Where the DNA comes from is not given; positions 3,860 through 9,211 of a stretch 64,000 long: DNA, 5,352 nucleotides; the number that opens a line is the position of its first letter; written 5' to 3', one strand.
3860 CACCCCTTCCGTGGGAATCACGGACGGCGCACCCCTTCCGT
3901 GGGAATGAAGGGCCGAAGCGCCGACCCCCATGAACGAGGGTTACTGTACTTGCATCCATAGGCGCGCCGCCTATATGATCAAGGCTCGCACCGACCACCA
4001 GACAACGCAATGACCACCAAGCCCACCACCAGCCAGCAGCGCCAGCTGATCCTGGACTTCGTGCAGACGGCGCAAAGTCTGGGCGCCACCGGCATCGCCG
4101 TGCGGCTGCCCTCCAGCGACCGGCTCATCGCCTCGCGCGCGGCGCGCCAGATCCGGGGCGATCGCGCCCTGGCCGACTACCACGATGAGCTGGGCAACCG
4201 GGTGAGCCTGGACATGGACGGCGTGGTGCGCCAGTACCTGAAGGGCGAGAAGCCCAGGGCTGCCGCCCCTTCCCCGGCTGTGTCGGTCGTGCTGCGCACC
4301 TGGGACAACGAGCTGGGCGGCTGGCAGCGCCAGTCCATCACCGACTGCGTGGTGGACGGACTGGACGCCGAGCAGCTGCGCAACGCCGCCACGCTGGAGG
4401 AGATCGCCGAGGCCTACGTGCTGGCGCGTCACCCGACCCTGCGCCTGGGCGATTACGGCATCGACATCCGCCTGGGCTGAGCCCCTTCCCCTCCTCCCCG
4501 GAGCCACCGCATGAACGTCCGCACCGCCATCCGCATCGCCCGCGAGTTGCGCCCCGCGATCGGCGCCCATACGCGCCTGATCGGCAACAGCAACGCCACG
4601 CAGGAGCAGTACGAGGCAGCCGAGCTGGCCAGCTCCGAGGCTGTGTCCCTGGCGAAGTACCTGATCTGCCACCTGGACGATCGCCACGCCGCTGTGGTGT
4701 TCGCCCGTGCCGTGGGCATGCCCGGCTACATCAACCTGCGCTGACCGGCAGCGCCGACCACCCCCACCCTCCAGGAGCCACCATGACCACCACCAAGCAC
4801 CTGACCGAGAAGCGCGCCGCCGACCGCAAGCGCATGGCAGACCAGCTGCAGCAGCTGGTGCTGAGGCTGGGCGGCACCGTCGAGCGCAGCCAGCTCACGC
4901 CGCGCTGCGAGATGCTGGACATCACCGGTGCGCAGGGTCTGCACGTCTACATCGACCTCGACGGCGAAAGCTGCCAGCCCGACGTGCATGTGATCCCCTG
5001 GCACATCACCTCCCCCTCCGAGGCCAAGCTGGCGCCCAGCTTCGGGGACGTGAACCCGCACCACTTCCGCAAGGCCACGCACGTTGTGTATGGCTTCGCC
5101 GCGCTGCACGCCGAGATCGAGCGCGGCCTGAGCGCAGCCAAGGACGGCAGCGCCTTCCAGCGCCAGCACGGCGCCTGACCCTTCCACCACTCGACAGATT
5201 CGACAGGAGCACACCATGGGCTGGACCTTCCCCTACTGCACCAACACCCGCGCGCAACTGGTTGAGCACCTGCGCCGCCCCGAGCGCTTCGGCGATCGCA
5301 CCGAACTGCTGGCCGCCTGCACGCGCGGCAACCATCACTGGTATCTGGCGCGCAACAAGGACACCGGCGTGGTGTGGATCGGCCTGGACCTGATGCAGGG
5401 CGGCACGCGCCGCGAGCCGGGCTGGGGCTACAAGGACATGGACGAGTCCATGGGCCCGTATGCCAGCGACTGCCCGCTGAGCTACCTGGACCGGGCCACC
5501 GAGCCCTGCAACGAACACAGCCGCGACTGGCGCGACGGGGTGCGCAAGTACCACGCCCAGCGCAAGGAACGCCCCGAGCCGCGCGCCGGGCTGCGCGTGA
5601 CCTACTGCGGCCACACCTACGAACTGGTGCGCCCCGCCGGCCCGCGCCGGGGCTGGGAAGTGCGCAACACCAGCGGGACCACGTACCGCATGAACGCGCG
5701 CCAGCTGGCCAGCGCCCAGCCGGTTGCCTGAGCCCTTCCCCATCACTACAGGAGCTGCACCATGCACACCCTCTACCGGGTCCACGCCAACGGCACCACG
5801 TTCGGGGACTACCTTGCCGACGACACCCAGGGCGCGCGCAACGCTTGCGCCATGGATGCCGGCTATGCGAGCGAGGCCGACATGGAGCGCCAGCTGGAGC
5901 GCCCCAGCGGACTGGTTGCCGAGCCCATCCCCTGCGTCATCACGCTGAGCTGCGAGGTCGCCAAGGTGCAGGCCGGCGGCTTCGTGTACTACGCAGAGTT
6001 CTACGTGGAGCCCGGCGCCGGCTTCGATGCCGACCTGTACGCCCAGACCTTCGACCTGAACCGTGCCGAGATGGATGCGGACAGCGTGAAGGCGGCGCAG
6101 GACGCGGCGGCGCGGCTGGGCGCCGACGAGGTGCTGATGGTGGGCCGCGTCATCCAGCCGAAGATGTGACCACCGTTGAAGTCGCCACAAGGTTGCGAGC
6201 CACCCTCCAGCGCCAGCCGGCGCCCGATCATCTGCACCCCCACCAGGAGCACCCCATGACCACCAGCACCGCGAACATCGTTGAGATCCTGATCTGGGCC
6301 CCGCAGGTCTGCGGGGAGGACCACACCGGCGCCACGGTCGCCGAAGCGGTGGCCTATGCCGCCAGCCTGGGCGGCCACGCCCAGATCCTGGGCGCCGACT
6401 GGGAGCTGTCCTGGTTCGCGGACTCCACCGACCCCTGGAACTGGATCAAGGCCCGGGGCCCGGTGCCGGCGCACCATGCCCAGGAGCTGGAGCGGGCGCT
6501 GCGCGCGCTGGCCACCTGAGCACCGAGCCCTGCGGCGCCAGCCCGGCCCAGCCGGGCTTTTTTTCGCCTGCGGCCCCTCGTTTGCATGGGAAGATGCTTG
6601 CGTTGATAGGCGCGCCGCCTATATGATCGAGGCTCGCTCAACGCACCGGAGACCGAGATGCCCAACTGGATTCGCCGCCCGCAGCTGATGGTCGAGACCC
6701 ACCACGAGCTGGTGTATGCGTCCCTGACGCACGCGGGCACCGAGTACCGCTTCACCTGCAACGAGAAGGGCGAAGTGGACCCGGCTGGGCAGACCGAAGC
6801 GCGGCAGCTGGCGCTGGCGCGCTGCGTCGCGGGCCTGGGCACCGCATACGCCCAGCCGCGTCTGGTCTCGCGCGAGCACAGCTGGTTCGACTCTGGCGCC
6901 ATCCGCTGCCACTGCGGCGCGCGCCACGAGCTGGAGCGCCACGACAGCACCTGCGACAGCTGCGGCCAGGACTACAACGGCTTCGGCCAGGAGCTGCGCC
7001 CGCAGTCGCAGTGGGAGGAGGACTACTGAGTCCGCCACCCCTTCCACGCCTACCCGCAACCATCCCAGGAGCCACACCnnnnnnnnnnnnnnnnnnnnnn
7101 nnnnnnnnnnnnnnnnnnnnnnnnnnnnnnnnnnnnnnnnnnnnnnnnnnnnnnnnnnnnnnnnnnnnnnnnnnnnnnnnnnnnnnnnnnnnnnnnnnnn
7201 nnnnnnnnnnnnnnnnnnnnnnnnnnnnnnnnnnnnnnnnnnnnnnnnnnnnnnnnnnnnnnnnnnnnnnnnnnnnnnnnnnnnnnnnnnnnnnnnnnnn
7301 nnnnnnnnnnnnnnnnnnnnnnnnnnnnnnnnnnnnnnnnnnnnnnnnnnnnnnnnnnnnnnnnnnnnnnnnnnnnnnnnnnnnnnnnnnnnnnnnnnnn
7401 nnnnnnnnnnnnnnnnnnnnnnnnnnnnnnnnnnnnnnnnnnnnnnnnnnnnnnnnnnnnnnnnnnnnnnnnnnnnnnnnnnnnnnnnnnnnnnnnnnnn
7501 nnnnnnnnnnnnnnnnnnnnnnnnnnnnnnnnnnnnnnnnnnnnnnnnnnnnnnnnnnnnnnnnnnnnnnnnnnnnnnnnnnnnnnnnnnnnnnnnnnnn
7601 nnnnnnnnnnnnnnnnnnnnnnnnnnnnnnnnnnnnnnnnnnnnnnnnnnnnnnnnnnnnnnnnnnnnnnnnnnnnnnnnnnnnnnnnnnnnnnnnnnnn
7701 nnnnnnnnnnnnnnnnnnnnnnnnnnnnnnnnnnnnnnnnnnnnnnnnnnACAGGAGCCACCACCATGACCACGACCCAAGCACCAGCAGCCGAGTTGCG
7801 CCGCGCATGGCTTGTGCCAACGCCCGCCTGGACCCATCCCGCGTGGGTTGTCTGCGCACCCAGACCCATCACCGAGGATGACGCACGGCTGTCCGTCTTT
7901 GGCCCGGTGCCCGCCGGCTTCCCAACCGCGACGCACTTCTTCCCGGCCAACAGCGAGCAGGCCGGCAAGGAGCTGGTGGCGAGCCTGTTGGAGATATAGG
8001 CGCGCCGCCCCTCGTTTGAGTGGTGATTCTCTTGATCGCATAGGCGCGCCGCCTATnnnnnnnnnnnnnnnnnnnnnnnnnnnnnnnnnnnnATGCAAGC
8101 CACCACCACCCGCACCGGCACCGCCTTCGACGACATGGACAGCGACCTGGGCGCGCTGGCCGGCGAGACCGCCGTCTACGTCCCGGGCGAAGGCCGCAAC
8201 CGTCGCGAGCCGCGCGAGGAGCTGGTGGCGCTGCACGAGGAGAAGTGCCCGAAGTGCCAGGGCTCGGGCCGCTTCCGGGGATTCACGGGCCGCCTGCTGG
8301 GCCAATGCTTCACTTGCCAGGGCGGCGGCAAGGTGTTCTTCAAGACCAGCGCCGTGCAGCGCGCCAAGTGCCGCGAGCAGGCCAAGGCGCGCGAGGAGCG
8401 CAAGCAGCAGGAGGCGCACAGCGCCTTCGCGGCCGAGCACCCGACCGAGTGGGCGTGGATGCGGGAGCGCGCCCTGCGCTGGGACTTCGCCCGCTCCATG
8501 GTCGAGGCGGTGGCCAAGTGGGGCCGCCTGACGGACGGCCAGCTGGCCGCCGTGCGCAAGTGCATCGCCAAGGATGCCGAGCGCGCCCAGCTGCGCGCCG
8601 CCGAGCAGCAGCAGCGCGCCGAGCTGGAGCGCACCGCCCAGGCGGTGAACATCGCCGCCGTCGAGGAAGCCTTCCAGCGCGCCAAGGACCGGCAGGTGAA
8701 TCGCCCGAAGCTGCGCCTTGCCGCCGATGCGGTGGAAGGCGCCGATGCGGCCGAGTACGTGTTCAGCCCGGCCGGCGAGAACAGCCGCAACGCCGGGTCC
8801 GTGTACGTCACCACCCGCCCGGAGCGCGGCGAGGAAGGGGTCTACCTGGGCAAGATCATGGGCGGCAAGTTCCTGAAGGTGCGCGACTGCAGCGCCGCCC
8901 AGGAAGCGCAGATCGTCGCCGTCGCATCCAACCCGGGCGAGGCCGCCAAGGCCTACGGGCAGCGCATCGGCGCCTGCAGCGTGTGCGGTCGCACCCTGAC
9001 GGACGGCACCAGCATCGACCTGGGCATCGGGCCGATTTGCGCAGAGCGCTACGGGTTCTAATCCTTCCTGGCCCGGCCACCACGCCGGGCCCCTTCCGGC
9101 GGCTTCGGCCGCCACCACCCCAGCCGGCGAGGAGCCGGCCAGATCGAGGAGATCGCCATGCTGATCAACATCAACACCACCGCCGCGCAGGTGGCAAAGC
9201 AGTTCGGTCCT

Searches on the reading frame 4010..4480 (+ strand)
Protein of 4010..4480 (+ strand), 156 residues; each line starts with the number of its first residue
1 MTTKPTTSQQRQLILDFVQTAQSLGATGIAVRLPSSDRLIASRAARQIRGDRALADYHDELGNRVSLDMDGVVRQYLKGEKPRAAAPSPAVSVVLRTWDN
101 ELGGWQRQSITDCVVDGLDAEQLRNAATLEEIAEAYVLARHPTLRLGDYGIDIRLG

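Call 48: find_encoding_contigs(protein=window:4010-4480:+, flank=10000, max_places=2)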
Protein window:4010-4480:+ (156 aa): 5 contigs read that carry it; 2 places shown.
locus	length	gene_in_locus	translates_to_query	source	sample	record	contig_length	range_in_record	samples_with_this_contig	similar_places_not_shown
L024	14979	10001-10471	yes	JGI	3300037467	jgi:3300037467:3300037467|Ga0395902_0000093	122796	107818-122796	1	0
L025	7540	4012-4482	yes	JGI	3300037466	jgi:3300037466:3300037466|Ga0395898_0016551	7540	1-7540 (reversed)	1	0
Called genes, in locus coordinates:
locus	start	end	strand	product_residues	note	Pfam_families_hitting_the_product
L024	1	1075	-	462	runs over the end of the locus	PF04860:Phage_portal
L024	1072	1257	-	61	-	-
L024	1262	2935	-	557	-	PF03354:TerL_ATPase, PF20441:TerL_nuclease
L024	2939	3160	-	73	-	-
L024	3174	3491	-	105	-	-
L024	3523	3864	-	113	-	-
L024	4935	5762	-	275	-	PF01844:HNH (weak), PF14279:HNH_5 (weak)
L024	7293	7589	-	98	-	-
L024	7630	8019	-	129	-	-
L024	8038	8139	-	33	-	-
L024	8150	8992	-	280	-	PF17338:GP88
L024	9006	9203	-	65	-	-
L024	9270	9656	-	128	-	-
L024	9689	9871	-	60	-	-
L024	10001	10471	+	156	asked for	-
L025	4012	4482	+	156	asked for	-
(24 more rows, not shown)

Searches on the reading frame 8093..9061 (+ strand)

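Call 14: search_protein_families(library=phrogs, proteins=[window:8093-9061:+], max_evalue=0.001)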
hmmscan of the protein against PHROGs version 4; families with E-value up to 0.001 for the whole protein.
window:8093-9061:+ (322 aa): 9 families
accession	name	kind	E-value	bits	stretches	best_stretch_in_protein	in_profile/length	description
phrog_4046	-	unknown function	3.1e-86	290.6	1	10-321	8-300/301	-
phrog_636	-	unknown function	6.1e-19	70.2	1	140-321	32-233/254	-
phrog_6032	-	unknown function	9.3e-12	46.2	1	274-319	228-273/296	-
phrog_4095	-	unknown function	1.9e-07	31.9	1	48-134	33-122/234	-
phrog_12580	-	unknown function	6.3e-07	29.9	1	283-319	219-255/256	-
phrog_9961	-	unknown function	7.7e-05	24.3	1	49-85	7-42/99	-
phrog_37598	-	unknown function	8.7e-05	23.4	1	51-113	57-117/163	-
phrog_20259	-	unknown function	0.00015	22.6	0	292-319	109-136/140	-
phrog_25989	-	unknown function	0.00075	20.7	0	294-318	4-28/70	-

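Call 15: search_protein_families(library=pfam, proteins=[window:8093-9061:+], max_evalue=0.001)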
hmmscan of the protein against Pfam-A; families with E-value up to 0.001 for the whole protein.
window:8093-9061:+ (322 aa): 1 family
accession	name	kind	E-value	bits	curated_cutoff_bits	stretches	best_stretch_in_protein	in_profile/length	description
PF19474.4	DUF6011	-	8e-13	48.1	26.6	1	285-320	1-36/37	Family of unknown function (DUF6011)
